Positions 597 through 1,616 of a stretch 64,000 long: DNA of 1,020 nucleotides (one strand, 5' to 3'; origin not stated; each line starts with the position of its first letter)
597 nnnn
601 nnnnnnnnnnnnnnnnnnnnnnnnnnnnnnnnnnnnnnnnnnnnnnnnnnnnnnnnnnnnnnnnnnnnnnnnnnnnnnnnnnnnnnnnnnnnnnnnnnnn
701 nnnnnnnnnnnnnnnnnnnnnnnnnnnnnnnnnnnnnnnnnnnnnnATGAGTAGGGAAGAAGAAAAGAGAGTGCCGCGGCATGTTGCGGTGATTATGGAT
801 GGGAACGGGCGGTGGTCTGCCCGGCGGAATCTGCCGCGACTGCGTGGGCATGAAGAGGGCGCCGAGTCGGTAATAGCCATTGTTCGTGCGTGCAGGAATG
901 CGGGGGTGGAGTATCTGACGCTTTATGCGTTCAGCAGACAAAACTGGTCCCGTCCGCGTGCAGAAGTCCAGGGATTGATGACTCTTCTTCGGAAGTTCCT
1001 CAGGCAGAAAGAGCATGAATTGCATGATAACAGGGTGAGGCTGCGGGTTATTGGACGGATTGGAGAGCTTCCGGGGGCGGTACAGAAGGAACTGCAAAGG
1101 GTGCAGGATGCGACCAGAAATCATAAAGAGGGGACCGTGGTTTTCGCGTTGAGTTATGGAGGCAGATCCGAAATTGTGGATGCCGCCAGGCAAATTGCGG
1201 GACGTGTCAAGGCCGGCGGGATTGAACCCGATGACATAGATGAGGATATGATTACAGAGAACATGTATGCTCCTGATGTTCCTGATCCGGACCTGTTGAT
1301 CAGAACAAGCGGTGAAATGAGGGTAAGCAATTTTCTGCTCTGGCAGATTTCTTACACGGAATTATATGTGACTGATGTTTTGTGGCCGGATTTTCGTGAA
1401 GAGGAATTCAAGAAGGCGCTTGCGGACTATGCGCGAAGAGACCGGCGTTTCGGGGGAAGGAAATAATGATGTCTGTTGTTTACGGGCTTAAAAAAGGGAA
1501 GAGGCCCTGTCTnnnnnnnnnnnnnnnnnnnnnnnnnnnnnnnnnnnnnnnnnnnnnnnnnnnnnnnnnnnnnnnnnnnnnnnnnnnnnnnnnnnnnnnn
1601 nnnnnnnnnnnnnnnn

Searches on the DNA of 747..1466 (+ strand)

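Call 72: search_with_rna_model(model_id=R1, sources=[L133, L134, L135, L008, L009], max_evalue=1, filters=off)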
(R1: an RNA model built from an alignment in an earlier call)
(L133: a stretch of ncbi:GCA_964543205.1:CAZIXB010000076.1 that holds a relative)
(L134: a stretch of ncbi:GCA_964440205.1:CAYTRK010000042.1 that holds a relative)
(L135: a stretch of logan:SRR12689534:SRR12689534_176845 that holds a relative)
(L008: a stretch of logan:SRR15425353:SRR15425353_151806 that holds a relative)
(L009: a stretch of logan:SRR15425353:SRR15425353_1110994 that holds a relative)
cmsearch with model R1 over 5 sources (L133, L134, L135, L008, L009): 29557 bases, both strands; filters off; matches with E-value up to 1: 7.
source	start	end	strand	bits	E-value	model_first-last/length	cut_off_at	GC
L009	1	34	+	51.7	1.9e-09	1-34/34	no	0.68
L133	2472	2505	+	42.4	2e-07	1-34/34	no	0.68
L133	7156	7189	+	42.4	2e-07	1-34/34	no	0.68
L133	2402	2435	+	41.3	3.5e-07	1-34/34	no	0.71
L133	7191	7224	+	38.9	1.2e-06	1-34/34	no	0.76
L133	2437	2470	+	31.8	4.1e-05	1-34/34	no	0.74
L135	7328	7352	+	12.4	0.65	1-34/34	no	0.88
